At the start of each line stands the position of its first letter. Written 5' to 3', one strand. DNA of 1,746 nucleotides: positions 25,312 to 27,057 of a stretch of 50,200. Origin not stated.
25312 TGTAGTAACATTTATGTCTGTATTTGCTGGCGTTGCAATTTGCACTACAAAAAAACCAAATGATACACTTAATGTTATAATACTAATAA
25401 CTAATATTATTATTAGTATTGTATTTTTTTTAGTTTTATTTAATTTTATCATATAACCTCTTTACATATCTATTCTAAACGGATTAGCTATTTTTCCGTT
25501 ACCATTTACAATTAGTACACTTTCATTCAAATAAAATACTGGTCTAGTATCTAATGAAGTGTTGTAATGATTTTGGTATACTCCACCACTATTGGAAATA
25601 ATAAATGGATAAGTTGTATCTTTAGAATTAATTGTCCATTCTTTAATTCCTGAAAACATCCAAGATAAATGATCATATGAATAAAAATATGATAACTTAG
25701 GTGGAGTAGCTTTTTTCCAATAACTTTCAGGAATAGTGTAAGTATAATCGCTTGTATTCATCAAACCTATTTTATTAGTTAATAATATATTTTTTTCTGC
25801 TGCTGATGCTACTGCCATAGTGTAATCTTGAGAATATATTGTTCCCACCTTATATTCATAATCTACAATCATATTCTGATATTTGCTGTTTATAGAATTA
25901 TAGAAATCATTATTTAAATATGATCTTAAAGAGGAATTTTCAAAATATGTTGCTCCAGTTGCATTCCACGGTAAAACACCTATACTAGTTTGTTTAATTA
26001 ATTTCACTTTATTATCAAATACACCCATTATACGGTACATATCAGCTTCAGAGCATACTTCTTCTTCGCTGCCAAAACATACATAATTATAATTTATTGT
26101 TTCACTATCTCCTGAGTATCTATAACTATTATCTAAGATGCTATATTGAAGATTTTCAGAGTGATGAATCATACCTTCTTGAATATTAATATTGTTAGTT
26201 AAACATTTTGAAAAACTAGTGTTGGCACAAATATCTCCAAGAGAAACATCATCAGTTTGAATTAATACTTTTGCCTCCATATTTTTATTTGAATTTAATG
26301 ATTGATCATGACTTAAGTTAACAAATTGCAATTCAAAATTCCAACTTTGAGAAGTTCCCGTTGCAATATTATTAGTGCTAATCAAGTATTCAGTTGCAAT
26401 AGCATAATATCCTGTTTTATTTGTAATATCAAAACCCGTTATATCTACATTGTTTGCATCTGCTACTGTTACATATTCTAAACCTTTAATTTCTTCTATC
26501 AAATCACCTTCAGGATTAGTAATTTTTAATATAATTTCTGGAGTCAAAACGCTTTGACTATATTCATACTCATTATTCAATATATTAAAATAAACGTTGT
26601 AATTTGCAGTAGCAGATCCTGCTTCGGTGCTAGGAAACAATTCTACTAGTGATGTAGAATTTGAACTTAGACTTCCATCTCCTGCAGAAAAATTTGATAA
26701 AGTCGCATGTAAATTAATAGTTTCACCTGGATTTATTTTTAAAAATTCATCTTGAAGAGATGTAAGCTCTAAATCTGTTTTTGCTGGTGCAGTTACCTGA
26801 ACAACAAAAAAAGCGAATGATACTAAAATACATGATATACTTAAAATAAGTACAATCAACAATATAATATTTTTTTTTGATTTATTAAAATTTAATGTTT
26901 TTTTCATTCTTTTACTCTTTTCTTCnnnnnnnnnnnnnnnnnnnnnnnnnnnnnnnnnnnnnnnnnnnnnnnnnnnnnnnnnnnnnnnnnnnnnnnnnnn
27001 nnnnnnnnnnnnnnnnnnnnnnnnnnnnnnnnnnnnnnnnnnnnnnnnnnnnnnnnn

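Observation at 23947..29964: Tandem operon of four divergent paralogs (P4-P3-P2-P1) between valS and the yqfC-yqfD sporulation genes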

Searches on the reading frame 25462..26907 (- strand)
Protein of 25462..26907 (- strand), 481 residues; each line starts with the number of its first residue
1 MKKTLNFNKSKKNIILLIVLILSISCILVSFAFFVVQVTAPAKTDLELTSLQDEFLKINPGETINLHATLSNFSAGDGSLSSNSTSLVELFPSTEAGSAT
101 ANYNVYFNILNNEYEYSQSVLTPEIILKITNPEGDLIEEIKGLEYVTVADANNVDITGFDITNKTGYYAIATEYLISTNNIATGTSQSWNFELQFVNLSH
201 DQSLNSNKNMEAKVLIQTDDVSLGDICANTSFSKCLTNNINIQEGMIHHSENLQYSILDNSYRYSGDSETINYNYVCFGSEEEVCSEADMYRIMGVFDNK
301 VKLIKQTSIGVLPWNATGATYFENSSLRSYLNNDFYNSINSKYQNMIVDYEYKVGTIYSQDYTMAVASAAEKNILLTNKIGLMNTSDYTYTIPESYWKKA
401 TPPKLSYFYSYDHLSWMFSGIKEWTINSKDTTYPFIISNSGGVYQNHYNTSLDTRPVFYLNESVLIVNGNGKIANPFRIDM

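Call 5: search_protein_families(library=pfam, max_evalue=0.01, proteins=[window:25462-26907:-])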
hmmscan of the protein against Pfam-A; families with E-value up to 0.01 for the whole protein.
window:25462-26907:- (481 aa): 2 families
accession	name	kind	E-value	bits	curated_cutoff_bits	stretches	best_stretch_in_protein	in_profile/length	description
PF19789.6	DUF6273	-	5.3e-06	26.8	23.5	1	315-359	26-70/172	Domain of unknown function (DUF6273)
PF23350.1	BBS2_pf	-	0.0064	17.4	27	0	173-226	34-85/93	BBS2 platform domain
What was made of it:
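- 25462..26907 (-): P2: N-module plus class-1 DUF6273 head (481 aa); the protein that was modelled. Call 5 (DUF6273 26.8 bits).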

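Call 6: search_protein_families(library=ncbifam, max_evalue=0.01, proteins=[window:25462-26907:-])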
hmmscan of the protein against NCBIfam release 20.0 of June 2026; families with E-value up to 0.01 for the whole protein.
window:25462-26907:- (481 aa): 0 families

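Call 14: find_homologous_proteins(query=window:25462-26907:-, max_evalue=0.001)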
Query window:25462-26907:- (481 aa): 2239 proteins with E <= 0.001 among 8000 candidates; the best 120 are listed.
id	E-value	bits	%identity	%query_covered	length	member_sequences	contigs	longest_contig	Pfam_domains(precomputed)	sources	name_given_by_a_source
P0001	0.0e+0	1062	100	100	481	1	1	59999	PF19789.7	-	-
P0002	2.7e-82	295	37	98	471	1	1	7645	-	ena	-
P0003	7.1e-82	294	37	98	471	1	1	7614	PF19789.7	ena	-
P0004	1.1e-81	293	39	99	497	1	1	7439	PF19789.7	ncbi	-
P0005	2.1e-79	285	35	98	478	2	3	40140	PF19789.7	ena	-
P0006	2.2e-77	279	35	98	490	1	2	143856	PF19789.7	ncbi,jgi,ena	-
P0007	9.0e-74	267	35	94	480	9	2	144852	PF19789.7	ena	-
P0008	2.1e-73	266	34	98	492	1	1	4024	PF19789.7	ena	-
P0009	2.6e-73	265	35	94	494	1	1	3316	PF19789.7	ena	-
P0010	4.6e-73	265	35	98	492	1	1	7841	PF19789.7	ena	-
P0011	4.8e-73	265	35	98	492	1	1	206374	PF19789.7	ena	-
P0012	6.5e-73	264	34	98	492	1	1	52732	PF19789.7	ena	-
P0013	1.0e-72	263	35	98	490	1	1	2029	PF19789.7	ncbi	-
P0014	1.2e-72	263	34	98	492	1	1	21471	PF19789.7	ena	-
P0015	2.6e-72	262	34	93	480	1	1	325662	PF19789.7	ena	-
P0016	2.9e-72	262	35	97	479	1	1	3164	PF19789.7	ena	-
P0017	5.5e-72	261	34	94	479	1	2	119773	PF19789.7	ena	-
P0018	1.9e-71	259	35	99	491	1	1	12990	PF19789.7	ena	-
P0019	2.2e-71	259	31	98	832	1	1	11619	PF19789.7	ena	-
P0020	2.9e-71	259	34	98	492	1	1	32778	PF19789.7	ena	-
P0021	5.5e-71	258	39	44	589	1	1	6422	-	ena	-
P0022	7.6e-71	257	38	44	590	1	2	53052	PF19789.7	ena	-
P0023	1.6e-70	256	33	94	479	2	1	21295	PF19789.7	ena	-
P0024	4.1e-70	255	35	98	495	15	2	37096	PF19789.7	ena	-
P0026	8.3e-70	254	34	98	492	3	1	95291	PF19789.7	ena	-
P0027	9.0e-70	254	35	98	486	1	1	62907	PF19789.7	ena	-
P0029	1.3e-69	253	36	99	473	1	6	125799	PF19789.7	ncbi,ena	-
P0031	1.6e-69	253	34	98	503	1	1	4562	PF19789.7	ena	-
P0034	3.0e-69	252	34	99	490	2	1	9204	PF19789.7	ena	-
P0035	3.2e-69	252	35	98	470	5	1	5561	PF19789.7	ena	-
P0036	8.0e-69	251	34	98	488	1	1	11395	PF19789.7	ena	-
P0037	1.1e-68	250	35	98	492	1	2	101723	PF19789.7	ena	-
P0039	1.6e-68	250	34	99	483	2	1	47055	PF19789.7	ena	-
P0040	2.0e-68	249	35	98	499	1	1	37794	PF19789.7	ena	-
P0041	3.2e-68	249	35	93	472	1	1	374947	PF19789.7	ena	-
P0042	3.4e-68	249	34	98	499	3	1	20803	PF19789.7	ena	-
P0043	5.1e-68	248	34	98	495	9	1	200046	PF19789.7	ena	-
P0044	7.6e-68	247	34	98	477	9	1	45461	PF19789.7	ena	-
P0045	1.1e-67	247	35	98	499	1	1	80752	PF19789.7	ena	-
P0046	1.4e-67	247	33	98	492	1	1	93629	PF19789.7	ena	-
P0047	1.7e-67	246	34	98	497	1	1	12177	PF19789.7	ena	-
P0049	3.0e-67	245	34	47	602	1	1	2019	-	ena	-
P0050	3.0e-67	245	35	98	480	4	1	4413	PF19789.7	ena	-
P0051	5.2e-67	245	34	100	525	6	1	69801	PF19789.7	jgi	-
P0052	9.0e-67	244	35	94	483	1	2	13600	-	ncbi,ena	-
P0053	9.6e-67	244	33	98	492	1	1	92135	PF19789.7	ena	-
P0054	2.8e-66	242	36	99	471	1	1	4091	PF19789.7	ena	-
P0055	3.2e-66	242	34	98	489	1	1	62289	PF19789.7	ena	-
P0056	3.8e-66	242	35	98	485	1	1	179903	PF19789.7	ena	-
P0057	5.9e-66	241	35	99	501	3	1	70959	PF19789.7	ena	-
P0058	6.1e-66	241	37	47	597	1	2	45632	-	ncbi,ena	-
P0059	6.2e-66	241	34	94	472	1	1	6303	PF19789.7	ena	-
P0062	1.4e-65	240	34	99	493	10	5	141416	PF19789.7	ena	-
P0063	2.4e-65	239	34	98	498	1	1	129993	PF19789.7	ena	-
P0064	2.6e-65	239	34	98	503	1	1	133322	PF19789.7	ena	-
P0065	4.3e-65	238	35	94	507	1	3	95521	PF19789.7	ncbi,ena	-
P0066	5.5e-65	238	34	98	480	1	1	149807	PF19789.7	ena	-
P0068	9.2e-65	237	34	98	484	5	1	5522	PF19789.7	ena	-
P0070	1.2e-64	237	34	98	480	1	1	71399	PF19789.7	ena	-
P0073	2.0e-64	236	34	98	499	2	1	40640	PF19789.7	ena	-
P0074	2.2e-64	236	32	98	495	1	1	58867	PF19789.7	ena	-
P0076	2.6e-64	236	34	98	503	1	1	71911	PF19789.7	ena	-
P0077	2.6e-64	236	34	98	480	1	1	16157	PF19789.7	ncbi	-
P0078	3.2e-64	235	34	98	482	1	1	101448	PF19789.7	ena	-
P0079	3.4e-64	235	36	59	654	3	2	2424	-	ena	-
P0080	3.7e-64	235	34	98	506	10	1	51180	PF19789.7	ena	-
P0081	3.9e-64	235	33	98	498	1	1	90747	PF19789.7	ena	-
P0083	7.6e-64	234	34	98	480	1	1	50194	PF19789.7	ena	-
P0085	1.8e-63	233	33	98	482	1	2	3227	PF19789.7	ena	-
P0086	3.1e-63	232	33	98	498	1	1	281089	PF19789.7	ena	-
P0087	3.8e-63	232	34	98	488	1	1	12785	PF19789.7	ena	-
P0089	6.3e-63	231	34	99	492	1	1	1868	PF19789.7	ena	-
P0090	7.4e-63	231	32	98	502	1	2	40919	PF19789.7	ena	-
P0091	7.6e-63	231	33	98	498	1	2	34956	PF19789.7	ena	-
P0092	9.4e-63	231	33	98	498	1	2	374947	PF19789.7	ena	-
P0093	9.7e-63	231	32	98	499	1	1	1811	PF19789.7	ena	-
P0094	1.1e-62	230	33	94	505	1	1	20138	PF19789.7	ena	-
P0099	2.1e-62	229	34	98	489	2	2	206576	PF19789.7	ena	-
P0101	2.2e-62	229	34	98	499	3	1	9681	PF19789.7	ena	-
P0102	2.7e-62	229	33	98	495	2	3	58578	PF19789.7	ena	-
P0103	3.0e-62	229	33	88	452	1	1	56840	PF19789.7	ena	-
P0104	4.2e-62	228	34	100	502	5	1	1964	PF19789.7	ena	-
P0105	4.8e-62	228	33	98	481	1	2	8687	PF19789.7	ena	-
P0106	5.0e-62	228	35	59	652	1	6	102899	-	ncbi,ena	-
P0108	5.5e-62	228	33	98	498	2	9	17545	PF19789.7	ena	-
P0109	5.7e-62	228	34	88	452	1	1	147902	PF19789.7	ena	-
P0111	6.4e-62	228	33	98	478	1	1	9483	-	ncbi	-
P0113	9.0e-62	227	34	100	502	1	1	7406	PF19789.7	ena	-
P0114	1.1e-61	227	34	98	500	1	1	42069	PF19789.7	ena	-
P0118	2.5e-61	226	34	99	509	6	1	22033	PF19789.7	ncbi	-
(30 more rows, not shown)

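Call 16: find_encoding_contigs(protein=P0041, flank=10000, max_places=2)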
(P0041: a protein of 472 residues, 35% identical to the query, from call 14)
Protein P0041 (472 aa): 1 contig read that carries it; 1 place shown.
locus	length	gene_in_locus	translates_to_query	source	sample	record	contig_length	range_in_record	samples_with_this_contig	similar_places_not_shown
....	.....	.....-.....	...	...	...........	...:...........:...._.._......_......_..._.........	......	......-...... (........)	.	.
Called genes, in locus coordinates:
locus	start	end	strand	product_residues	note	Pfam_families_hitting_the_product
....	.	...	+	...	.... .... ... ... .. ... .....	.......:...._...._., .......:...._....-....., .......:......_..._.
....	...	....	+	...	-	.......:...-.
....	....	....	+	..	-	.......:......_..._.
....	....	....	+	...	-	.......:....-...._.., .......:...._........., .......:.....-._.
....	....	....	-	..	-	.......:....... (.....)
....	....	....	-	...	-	-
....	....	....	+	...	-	-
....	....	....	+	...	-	-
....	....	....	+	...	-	-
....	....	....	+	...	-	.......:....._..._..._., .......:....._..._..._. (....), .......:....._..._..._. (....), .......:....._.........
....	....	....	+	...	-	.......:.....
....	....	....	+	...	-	-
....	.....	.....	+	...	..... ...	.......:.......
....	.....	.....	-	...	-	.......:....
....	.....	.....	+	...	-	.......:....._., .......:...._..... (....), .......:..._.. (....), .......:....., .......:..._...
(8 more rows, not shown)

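Call 19: find_related_loci(query=A2, collection=genome_contigs, flank=10000)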
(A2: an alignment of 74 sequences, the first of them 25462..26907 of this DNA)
Query A2 (481 aa) in genome_contigs; peptide patterns used: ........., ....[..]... (x = any residue, [..] = any of these).
598 stretches matched a pattern (row limit reached: there are more); 556 encode a relative of the query (tblastn E <= 1e-3); the best 80 are kept; 80 distinct loci.
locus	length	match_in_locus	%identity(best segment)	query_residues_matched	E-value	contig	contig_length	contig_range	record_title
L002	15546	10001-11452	35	10-481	3e-80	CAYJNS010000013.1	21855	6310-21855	MAG TPA_asm: uncultured Muribaculaceae bacterium isolate ERP123703_co3_316 genome assembly, contig: NODE_2741_length_218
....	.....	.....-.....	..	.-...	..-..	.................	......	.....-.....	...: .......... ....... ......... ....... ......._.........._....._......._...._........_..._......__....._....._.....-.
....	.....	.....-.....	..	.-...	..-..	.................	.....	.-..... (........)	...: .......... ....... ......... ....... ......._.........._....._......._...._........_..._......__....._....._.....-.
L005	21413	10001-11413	36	3-479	5e-73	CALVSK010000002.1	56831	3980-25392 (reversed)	MAG: uncultured Bacilli bacterium isolate BRZ_CV__bin17 genome assembly, contig: BRZ_CV__NODE_862_length_56831_cov_20.66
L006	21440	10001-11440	31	11-480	2e-71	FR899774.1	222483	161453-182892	Firmicutes bacterium CAG:460 genomic scaffold, scf24, whole genome shotgun sequence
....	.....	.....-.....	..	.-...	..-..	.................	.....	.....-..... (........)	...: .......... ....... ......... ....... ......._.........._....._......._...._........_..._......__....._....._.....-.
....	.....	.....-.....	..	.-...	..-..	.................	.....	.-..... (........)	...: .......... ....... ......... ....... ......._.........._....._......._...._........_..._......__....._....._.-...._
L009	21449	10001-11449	32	2-480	4e-68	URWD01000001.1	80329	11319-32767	uncultured Tenericutes bacterium isolate UMGS1410 genome assembly, contig: NODE_81_length_80329_cov_7.985599, whole geno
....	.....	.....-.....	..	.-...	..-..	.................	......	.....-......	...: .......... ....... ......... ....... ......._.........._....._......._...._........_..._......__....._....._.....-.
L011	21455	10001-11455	35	10-480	8e-68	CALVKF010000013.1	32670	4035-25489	MAG: uncultured Bacilli bacterium isolate BRZ_BL__bin6 genome assembly, contig: BRZ_BL__NODE_1442_length_32670_cov_8.204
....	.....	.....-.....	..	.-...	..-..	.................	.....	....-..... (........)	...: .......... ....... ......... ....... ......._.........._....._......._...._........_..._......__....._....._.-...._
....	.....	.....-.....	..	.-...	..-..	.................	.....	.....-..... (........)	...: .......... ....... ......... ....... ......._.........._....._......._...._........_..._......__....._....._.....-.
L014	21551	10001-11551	31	11-479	1e-66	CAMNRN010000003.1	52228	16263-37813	MAG: uncultured Tenericutes bacterium isolate SRR19792995_bin.28_metawrap_v1.3_MAG genome assembly, contig: ERZ12290371_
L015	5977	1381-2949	33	8-481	4e-66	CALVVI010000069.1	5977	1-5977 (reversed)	MAG: uncultured Bacilli bacterium isolate BRZ_DE__bin3 genome assembly, contig: BRZ_DE__NODE_17853_length_5977_cov_9.625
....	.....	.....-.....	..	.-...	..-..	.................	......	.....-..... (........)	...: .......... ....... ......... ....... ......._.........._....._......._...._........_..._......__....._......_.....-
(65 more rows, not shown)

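Call 31: search_solved_structures(query=A2, max_evalue=1)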
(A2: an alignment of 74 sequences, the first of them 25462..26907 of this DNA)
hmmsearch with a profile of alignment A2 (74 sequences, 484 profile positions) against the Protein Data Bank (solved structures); distinct sequences matched with E-value up to 1: 0.

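Call 32: search_protein_families(library=phrogs, max_evalue=0.01, proteins=[window:25462-26907:-])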
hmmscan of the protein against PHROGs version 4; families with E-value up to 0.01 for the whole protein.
window:25462-26907:- (481 aa): 0 families

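Call 33: predict_structure(alignment_id=A2)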
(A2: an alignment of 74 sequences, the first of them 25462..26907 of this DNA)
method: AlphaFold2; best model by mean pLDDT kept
length: 481 residues; sequences in the alignment: 74
mean_pLDDT: 84.5   pTM: 0.73
mean pLDDT of the five models: 84.5, 81.6, 81.3, 81.1, 80.3
residues with pLDDT >= 90: 229; 70-90: 184; 50-70: 36; < 50: 32
segments of 3 or more residues with pLDDT < 50: 1-5, 39-49, 363-371, 401-407
pLDDT, mean of each block of 10 residues (from residue 1): 51 82 84 59 42 82 83 66 94 87 92 88 94 96 92 93 92 93 93 91 89 88 79 91 84 81 89 94 94 96 97 85 91 97 97 73 49 82 89 76 49 84 87 86 87 98 93 93 87
secondary structure, 60 per line:
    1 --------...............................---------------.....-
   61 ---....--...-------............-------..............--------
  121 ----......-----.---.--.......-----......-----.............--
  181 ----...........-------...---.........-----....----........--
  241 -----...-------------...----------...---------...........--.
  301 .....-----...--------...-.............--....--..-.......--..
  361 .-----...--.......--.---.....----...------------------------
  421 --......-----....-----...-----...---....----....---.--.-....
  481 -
elements in order: H9-39 E55-59 E64-67 E80-91 E99-112 E125-130 E143-149 E155-160 E166-178 E185-195 E209-217 H223-226 H232-238 E246-248 E262-264 E275-277 E290-297 E300-305 E311-313 H326-338 H341-344 E350-356 E372-378 H385-389 E423-428 E434-437 E443-445 E451-453 E457-460 E465-468 E477-480
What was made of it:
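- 25462..26907 (-): AF2 pLDDT 84.5, pTM 0.73 (call 33).
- AF2 models the N-terminus as one long helix (residues 9-39) running through the putative cleavage site (call 33).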

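Call 35: fold_search(model_id=the predicted structure, library=pdb)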
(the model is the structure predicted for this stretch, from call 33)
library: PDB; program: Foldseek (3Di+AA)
matches with E <= 10: 1056; with E <= 0.001: 1
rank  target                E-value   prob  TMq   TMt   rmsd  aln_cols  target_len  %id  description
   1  9qa6                  1.1e-06  1.00  0.31  0.18   7.6       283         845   14  Cryo-EM structure of Thomasclavelia ramosa IgA peptidase (IgAse) active site mutant (S32-N876) (released 2025-06-25)
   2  7xyc_A                1.9e-03  0.63  0.11  0.10  12.1       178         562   10  CryoEM structure of Klebsiella phage Kp7 type II tail fiber gp52 in vitro (released 2023-06-07)
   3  4yci_B                3.2e-03  0.38  0.10  0.19  17.2       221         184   10  non-latent pro-bone morphogenetic protein 9 (released 2015-03-04)
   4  4ycg_A                3.9e-03  0.60  0.12  0.23  17.0       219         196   10  Pro-bone morphogenetic protein 9 (released 2015-03-04)
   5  7vrp_A                4.4e-03  0.15  0.08  0.09  22.9       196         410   10  Structure of infectious bursal disease virus Gx strain (released 2022-03-30)
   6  4ycg_B                5.5e-03  0.47  0.12  0.21  16.8       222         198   10  Pro-bone morphogenetic protein 9 (released 2015-03-04)
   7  3zgi_B                7.2e-03  0.38  0.10  0.23  17.7       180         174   10  Crystal structure of the KRT10-binding region domain of the pneumococcal serine rich repeat protein PsrP (released 2013-12-25)
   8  3nkg_A                7.7e-03  0.35  0.12  0.23  12.7       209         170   10  Crystal Structure of GEBA250068378 from Sulfurospirillum deleyianum (released 2010-08-18)
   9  2np0_A                7.7e-03  0.30  0.14  0.07  17.6       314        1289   11  Crystal structure of the Botulinum neurotoxin type B complexed with synaptotagamin-II ectodomain (released 2006-12-26)
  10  3qlq_D                7.7e-03  0.14  0.08  0.14  19.9       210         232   11  Crystal structure of Concanavalin A bound to an octa-alpha-mannosyl-octasilsesquioxane cluster (released 2012-02-08)
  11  7vs6                  8.1e-03  0.47  0.13  0.28  10.6       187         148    7  Phloem lectin (PP2) structure -native form (released 2023-02-01)
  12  4cu9_A                8.6e-03  0.38  0.12  0.23  13.4       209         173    7  Unravelling the multiple functions of the architecturally intricate Streptococcus pneumoniae beta-galactosidase, BgaA (released 2014-08-20)
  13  3qlq_B                8.6e-03  0.14  0.08  0.14  19.9       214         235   10  Crystal structure of Concanavalin A bound to an octa-alpha-mannosyl-octasilsesquioxane cluster (released 2012-02-08)
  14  4yci_A                9.0e-03  0.57  0.13  0.24  17.1       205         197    8  non-latent pro-bone morphogenetic protein 9 (released 2015-03-04)
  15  8aur_A                9.6e-03  0.77  0.17  0.30  13.2       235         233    8  Cryo-EM structure of a TasA fibre (released 2022-11-30)
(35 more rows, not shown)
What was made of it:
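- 25462..26907 (-): Foldseek top hit 9qa6, E=1.1e-6 (call 35).
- The head matches solved structure 9qa6 at E=1.1e-6 (call 35).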

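Call 40: search_protein_families(library=pfam, alignment_id=A2, max_evalue=1)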
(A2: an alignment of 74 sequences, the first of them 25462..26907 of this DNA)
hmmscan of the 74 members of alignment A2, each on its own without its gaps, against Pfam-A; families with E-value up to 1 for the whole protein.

A. member 1, window:25462-26907:- (481 aa): 3 families
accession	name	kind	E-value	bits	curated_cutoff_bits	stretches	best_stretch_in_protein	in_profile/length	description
PF19789.6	DUF6273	-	5.3e-06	26.8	23.5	1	315-359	26-70/172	Domain of unknown function (DUF6273)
PF23350.1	BBS2_pf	-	0.0064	17.4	27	1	173-226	34-85/93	BBS2 platform domain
PF16045.11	LisH_2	-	0.042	13.4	27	1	112-124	12-24/28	LisH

B. families by the number of members that match (of 74 scanned): 32 families (the first 25 are shown)
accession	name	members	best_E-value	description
PF19789.6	DUF6273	64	9.2e-13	Domain of unknown function (DUF6273)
PF24284.1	DUF7472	9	0.026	Family of unknown function (DUF7472)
PF12499.13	DUF3707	5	0.18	Pherophorin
PF04411.18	PDDEXK_7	4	0.032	PD-(D/E)XK nuclease superfamily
PF08633.15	Rox3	3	0.041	Rox3 mediator complex subunit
PF08284.16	RVP_2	3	0.056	Retroviral aspartyl protease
PF02706.20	Wzz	2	0.12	Chain length determinant protein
PF14221.11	DUF4330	2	0.12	Domain of unknown function (DUF4330)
PF06143.16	Baculo_11_kDa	2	0.13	Baculovirus 11 kDa family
PF00164.32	Ribosom_S12_S23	2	0.16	Ribosomal protein S12/S23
PF15849.10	DUF4722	2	0.2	Domain of unknown function (DUF4722)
PF14155.11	DUF4307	2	0.34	Domain of unknown function (DUF4307)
PF23350.1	BBS2_pf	1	0.0064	BBS2 platform domain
PF15590.11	Imm27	1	0.024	Immunity protein 27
PF17892.7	Cadherin_5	1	0.033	Cadherin-like domain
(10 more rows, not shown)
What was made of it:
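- On Pfam DUF6273 (PF19789): Of 74 class-1 homologs, 64 match at the permissive E<=1 setting, best 9e-13 (call 40).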
